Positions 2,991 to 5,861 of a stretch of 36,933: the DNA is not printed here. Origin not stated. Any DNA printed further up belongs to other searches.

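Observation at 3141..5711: Replicative polymerase covalently fused to an ERF-type recombinase, next to its exonuclease partner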

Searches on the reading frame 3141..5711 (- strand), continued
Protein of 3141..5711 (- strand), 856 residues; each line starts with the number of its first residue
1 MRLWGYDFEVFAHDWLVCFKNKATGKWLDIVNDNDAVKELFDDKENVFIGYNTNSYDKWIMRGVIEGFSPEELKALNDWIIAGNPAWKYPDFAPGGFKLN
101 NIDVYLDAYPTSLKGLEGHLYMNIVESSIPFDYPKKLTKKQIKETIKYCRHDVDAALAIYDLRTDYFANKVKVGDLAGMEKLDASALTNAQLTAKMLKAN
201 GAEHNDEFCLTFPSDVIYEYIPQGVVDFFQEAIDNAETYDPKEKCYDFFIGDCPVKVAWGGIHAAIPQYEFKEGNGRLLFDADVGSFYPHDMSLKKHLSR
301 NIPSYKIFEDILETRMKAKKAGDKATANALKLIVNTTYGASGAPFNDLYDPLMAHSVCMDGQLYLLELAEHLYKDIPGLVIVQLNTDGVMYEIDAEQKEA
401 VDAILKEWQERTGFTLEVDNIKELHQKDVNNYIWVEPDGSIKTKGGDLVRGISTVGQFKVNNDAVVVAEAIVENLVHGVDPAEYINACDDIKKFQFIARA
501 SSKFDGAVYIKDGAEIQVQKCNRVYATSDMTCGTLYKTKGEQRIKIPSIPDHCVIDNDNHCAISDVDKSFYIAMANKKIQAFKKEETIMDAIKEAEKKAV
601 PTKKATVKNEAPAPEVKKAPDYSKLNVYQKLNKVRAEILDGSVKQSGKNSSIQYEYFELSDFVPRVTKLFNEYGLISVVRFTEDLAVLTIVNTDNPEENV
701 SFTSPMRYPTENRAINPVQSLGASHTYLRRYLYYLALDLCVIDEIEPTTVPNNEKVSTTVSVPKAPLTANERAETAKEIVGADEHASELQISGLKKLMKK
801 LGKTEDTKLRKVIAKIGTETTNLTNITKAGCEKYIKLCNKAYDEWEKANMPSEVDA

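Call 11: search_protein_families(library=phrogs, proteins=[L002:5986-7983:+, L002:7987-8811:+, L002:8804-9889:+, L002:9901-10401:+, L002:3624-5981:+, L002:64-1446:+], max_evalue=0.001)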
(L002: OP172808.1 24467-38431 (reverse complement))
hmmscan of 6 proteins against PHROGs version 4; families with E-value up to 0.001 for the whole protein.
L002:5986-7983:+ (665 aa): 6 families
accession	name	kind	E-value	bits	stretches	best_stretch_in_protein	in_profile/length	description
phrog_1252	-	DNA, RNA and nucleotide metabolism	8.4e-124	415.5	1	3-662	51-653/663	DNA polymerase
phrog_4210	-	DNA, RNA and nucleotide metabolism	1.8e-22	80.1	1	5-201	721-905/1304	DNA polymerase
phrog_18505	-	DNA, RNA and nucleotide metabolism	5.4e-18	66.3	1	362-560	18-216/349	DNA polymerase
phrog_262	-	DNA, RNA and nucleotide metabolism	6.8e-10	38.7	1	344-447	467-588/856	DNA polymerase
phrog_1918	-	DNA, RNA and nucleotide metabolism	0.00015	21.9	1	361-422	22-82/382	DNA polymerase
phrog_17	-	DNA, RNA and nucleotide metabolism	0.0007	18.6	1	5-169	671-822/1445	DNA polymerase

L002:7987-8811:+ (274 aa): 0 families

L002:8804-9889:+ (361 aa): 1 family
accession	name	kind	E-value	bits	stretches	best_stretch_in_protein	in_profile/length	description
phrog_434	-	DNA, RNA and nucleotide metabolism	3.1e-25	90.1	1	25-357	65-357/372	RecE-like recombination exonuclease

L002:9901-10401:+ (166 aa): 0 families

L002:3624-5981:+ (785 aa): 15 families
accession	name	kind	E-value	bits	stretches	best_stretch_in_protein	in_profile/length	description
phrog_1829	-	DNA, RNA and nucleotide metabolism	2.3e-123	413.9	1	4-771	13-749/772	DNA primase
phrog_1883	-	DNA, RNA and nucleotide metabolism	2.9e-96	324.5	1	306-738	272-713/756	DNA helicase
phrog_1156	-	DNA, RNA and nucleotide metabolism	9.2e-82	276.9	1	58-775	66-823/855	DNA primase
phrog_2478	-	DNA, RNA and nucleotide metabolism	6.7e-81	273.6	1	307-757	404-823/854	DNA polymerase/primase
phrog_6088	-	DNA, RNA and nucleotide metabolism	1.8e-73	249.3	1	309-763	333-752/772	DNA primase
phrog_16950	-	DNA, RNA and nucleotide metabolism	1.3e-63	216.2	1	307-768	365-822/843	DNA primase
phrog_864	-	DNA, RNA and nucleotide metabolism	1.2e-56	193.9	1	398-772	255-620/1064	DNA primase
phrog_13901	-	DNA, RNA and nucleotide metabolism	9e-44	151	1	2-283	16-306/341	DNA primase/helicase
phrog_7601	-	unknown function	1.3e-38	134.1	1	497-781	8-275/289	-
phrog_3022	-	DNA, RNA and nucleotide metabolism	6.4e-24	85.4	1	1-277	13-298/788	DNA primase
phrog_8643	-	DNA, RNA and nucleotide metabolism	1.3e-19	71.7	1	21-142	52-172/179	DNA polymerase/primase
phrog_15962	-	DNA, RNA and nucleotide metabolism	6.2e-15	55.5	1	44-171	91-219/835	DNA primase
phrog_4210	-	DNA, RNA and nucleotide metabolism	3.9e-11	42.5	1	461-754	129-405/1304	DNA polymerase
phrog_16213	-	DNA, RNA and nucleotide metabolism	8.1e-06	25.4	1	435-676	316-557/732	DNA primase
phrog_35045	-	DNA, RNA and nucleotide metabolism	0.00012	21.4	1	49-168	65-186/826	DNA primase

L002:64-1446:+ (460 aa): 4 families
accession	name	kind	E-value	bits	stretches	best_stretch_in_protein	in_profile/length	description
phrog_62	-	DNA, RNA and nucleotide metabolism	6e-86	290.2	1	1-457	693-1141/1881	DNA helicase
phrog_16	-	DNA, RNA and nucleotide metabolism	7.6e-13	48.6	1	3-406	271-579/986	DNA helicase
phrog_29996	-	unknown function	7.1e-10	38.5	1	25-443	748-1158/1189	-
phrog_11354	-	unknown function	9.8e-05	23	1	355-449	10-105/116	-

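Call 12: search_solved_structures(query=window:3141-5711:-, max_evalue=1, show_alignments=2)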
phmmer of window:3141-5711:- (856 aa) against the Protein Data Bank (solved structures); distinct sequences matched with E-value up to 1: 21.
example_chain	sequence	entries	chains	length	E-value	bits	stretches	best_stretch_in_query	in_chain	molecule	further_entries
1q8i_A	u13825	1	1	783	0.0025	19.3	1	307-367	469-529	DNA polymerase II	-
3k57_A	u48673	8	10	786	0.0025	19.3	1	307-367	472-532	DNA polymerase II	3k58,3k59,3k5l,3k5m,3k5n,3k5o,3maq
6h6m_A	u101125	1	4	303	0.036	15.5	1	249-363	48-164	Capsid protein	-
3lq6_A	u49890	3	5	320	0.043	15.2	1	249-347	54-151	Capsid protein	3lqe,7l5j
6p4j_A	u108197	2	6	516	0.11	13.8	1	249-347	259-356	Capsid protein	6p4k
6crj_B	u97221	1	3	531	0.12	13.8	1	249-347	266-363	Norwalk virus, MNV-1 capsid protein chimera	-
5or7_A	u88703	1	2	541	0.12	13.8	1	249-355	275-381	Capsid protein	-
6p4l_A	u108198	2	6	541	0.12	13.7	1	249-347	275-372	Capsid protein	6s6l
8uux_A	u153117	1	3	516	0.14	13.6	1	249-347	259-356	Capsid protein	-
6e47_A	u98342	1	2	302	0.14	13.6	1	249-347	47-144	VP1 P domain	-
6c6q_A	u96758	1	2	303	0.14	13.5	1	249-347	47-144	Capsid protein VP1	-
8uv3_A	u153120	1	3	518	0.14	13.5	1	249-347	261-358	Capsid protein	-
6h6l_A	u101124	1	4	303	0.14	13.5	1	249-347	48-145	Capsid protein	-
6e48_A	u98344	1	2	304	0.14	13.5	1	249-347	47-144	VP1 P domain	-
6xw4_A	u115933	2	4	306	0.14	13.5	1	249-347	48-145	Capsid protein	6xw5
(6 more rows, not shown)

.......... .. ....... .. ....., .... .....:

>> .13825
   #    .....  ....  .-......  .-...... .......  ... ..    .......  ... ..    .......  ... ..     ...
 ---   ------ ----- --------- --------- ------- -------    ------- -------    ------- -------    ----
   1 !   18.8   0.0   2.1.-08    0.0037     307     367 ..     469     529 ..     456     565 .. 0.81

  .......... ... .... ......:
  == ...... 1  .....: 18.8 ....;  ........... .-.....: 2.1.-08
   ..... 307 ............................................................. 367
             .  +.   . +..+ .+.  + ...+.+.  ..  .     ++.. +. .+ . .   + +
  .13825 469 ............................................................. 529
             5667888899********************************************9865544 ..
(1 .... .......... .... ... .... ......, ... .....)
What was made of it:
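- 3957..5111 (-): Family-B polymerase palm, fingers and thumb (about aa 201-585; motif A D283, motif B K331, motif C N-T-D387-G, K444-G-G). Motif B aligns to E. coli Pol II (call 12).
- On Family-B DNA polymerase (RNA/DNA-primed, proofreading): Motif A is D283-V-G-S-F-Y-P and motif B is K331-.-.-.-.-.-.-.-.; motif B aligns to E. coli Pol II (call 12).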

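Call 14: search_protein_families(library=pfam, proteins=[L002:7987-8811:+, L002:9901-10401:+, L002:5986-7983:+], max_evalue=1)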
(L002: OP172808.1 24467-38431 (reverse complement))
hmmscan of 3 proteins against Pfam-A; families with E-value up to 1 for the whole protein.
L002:7987-8811:+ (274 aa): 0 families

L002:9901-10401:+ (166 aa): 1 family
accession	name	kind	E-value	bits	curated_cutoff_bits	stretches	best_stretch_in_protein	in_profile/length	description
PF19564.4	DUF6086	-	0.0045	17.5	31.9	1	46-107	6-65/119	Family of unknown function (DUF6086)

L002:5986-7983:+ (665 aa): 2 families
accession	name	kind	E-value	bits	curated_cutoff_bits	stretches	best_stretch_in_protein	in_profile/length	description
PF00136.26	DNA_pol_B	-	4.6e-05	22.8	23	1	345-427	123-202/453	DNA polymerase family B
PF12395.13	DUF3658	-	0.24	11.9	23.3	0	493-524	23-54/107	Protein of unknown function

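Call 20: find_related_loci(query=A1, collection=viral_contigs, flank=7000)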
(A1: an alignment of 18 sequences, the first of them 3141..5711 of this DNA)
Query A1 (856 aa) in viral_contigs; peptide patterns used: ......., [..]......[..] (x = any residue, [..] = any of these).
600 stretches matched a pattern (row limit reached: there are more); 566 encode a relative of the query (tblastn E <= 1e-3); the best 80 are kept; 80 distinct loci.
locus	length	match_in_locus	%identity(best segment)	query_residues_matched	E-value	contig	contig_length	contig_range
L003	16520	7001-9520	48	1-844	0e+0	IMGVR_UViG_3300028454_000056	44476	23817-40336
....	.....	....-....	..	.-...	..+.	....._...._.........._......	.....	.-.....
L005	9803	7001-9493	49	1-836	0e+0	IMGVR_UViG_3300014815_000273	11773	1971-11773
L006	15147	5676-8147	47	1-835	0e+0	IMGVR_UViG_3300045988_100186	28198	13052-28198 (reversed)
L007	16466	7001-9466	47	1-835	0e+0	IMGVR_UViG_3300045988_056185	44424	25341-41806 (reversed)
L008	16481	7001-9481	46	1-835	0e+0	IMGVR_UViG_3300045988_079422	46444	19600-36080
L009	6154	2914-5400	47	1-835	0e+0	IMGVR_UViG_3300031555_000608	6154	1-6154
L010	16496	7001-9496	47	1-836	0e+0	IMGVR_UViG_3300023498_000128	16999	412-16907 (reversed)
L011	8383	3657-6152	47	1-836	0e+0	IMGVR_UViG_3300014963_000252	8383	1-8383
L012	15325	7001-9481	47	1-836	0e+0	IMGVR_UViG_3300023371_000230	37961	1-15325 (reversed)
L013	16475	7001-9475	46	1-835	0e+0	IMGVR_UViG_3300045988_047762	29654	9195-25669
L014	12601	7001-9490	46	3-836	0e+0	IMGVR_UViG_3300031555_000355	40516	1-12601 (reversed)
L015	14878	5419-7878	46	1-835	0e+0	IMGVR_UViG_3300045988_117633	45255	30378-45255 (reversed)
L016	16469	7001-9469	46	1-836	0e+0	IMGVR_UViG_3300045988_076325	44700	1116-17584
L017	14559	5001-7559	45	1-853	0e+0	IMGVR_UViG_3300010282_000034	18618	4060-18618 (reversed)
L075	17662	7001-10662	46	6-835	4e-156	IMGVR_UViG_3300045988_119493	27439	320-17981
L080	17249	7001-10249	46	6-702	6e-155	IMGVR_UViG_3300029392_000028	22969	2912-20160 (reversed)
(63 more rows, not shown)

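Call 21: find_related_loci(query=A1, collection=genome_contigs, flank=7000)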
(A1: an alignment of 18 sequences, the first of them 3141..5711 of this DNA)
Query A1 (856 aa) in genome_contigs; peptide patterns used: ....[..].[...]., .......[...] (x = any residue, [..] = any of these).
409 stretches matched a pattern; 333 encode a relative of the query (tblastn E <= 1e-3); the best 80 are kept; 80 distinct loci.
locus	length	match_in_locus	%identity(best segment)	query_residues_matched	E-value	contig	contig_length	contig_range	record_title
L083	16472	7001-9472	48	1-835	0e+0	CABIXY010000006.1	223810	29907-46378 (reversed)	Eubacteriaceae bacterium isolate MGYG-HGUT-00063 genome assembly, contig: .14207_7_28.6, whole genome shotgun sequence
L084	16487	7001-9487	46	1-836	0e+0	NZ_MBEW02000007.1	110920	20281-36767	Criibacterium bergeronii strain CCRI-22567 CCRI-22567_NODE_7_length_110920_cov_254.152, whole genome shotgun sequence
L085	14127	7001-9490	48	1-835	0e+0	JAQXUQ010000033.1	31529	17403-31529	MAG: Bacillota bacterium isolate SUG1538 k141_187170, whole genome shotgun sequence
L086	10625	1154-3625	45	1-835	0e+0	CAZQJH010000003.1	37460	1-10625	MAG TPA_asm: uncultured Erysipelotrichaceae bacterium isolate SRP350583_co1_488 genome assembly, contig: NODE_1703_lengt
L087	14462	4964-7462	46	1-840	0e+0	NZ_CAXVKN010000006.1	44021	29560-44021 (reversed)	Catenibacterium mitsuokai DSM 15897 isolate CC00598 CC00598_6_NODE_6_length_44021_cov_2480.862780, whole genome shotgun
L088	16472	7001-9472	46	1-836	0e+0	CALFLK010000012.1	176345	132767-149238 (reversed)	MAG TPA_asm: uncultured Faecalibacterium sp. isolate ERR318705_bin.87_CONCOCT_v1.1_MAG genome assembly, contig: ERZ17645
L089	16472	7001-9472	46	1-836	0e+0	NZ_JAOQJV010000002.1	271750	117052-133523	Dorea ammoniilytica strain Sanger_02 .13470_2_91.2, whole genome shotgun sequence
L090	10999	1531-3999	46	1-836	0e+0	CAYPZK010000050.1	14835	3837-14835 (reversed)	MAG TPA_asm: uncultured Bacteroidaceae bacterium isolate SRP225648_co1_445 genome assembly, contig: NODE_10109_length_14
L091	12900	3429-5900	45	1-835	0e+0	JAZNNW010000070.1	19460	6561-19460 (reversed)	MAG: Candidatus Avilachnospira sp. isolate T1900044653_TS20190119.MAGScoT_cleanbin_000061 SGB_1456_k141_401944, whole ge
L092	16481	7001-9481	47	1-840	0e+0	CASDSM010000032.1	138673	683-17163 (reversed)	uncultured Eubacteriales bacterium isolate SI.O38.metabat-bins.39 genome assembly, contig: SI.O38.metabat-bins.39.fa_k14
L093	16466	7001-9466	47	6-836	0e+0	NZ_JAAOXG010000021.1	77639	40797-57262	Lacrimispora defluvii strain PI-S10-B5A B5A_00121, whole genome shotgun sequence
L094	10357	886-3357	43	1-835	0e+0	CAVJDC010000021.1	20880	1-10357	Anaerovoracaceae bacterium isolate H07617-L1_cleanbin_000026 genome assembly, contig: Spades_H07617-L1_contig_1672, whol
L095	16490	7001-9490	41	1-835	0e+0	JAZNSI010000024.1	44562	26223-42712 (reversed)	MAG: Clostridia bacterium isolate T1900044810_TS20190276.MAGScoT_cleanbin_000004 SGB_2776_k141_1162147, whole genome sho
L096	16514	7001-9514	39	3-836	0e+0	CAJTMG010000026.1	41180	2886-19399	MAG TPA_asm: uncultured Oscillibacter sp. isolate MGBC104027 genome assembly, contig: MGBC104027.26, whole genome shotgu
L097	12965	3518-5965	38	1-801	3e-171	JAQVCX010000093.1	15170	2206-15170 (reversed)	MAG: Parabacteroides sp. isolate STD2_99 NODE_14703_length_15170_cov_4.981520_Sandtown_D2, whole genome shotgun sequence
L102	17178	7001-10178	46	3-845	1e-163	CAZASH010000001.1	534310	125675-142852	MAG TPA_asm: uncultured Ruminococcus sp. isolate binchicken_co370_21 genome assembly, contig: NODE_3_length_534310_cov_5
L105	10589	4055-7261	46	3-855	3e-160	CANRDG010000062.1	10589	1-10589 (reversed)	MAG: uncultured Clostridia bacterium isolate Lapin-027__bin31 genome assembly, contig: Lapin-027__NODE_6344_length_10589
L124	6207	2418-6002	43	6-835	1e-143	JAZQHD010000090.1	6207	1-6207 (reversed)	MAG: Ructibacterium sp. isolate T1900044629_TS20190095.MAGScoT_cleanbin_000005 SGB_995_k141_957929, whole genome shotgun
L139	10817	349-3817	45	3-801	4e-157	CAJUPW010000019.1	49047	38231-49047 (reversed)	MAG TPA_asm: uncultured Oscillospiraceae bacterium isolate MGBC165440 genome assembly, contig: MGBC165440.19, whole geno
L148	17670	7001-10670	45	6-835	8e-152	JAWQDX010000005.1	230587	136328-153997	Oscillospiraceae bacterium CM18GR_63 LM_D1-8-GR-6-3_NODE_5, whole genome shotgun sequence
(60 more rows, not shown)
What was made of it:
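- The open frame is maintained across a clade whose members fall to about 35-50% identity to the window protein (calls 20, 21).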

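Call 30: search_protein_representatives(protein=window:3141-5711:-)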
Query: 856 residues. Proteins with E-value up to 0.001 (for the whole library): 6533; up to 1e-10: 4892; up to 1e-30: 868. The best 150 are listed.
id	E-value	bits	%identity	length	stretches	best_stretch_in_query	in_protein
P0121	1.1e-232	791.3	48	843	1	1-840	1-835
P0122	9.8e-187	639.3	43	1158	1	6-836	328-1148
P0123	1.9e-184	631.7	42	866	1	1-838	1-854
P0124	2.7e-184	631.2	41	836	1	4-851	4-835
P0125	1.2e-182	625.8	41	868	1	2-838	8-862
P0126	3.2e-179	614.4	40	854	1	2-834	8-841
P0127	3.1e-173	594.6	42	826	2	4-586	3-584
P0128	3.3e-170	584.6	42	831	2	6-588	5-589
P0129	1.4e-162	559.4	39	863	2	6-765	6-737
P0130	1.5e-161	556.0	39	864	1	6-836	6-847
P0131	1.5e-160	552.7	37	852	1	4-842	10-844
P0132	7.6e-160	550.3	41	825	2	1-578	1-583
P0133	2.0e-156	539.0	39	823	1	1-839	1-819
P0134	3.2e-156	538.3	40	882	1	3-815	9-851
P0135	3.1e-154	531.8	40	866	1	1-810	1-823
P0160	2.3e-124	433.0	41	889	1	3-596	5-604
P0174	4.0e-115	402.4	41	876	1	6-583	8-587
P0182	8.6e-109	381.4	36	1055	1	2-589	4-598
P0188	2.7e-105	369.9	36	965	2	5-541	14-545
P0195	5.7e-103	362.2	33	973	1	5-652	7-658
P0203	1.6e-99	350.8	34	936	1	14-628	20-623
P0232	5.0e-86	306.1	38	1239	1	5-595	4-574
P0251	7.1e-80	285.8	33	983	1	5-598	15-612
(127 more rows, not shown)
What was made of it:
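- There are dozens of additional representatives at 50% clustering (call 30).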
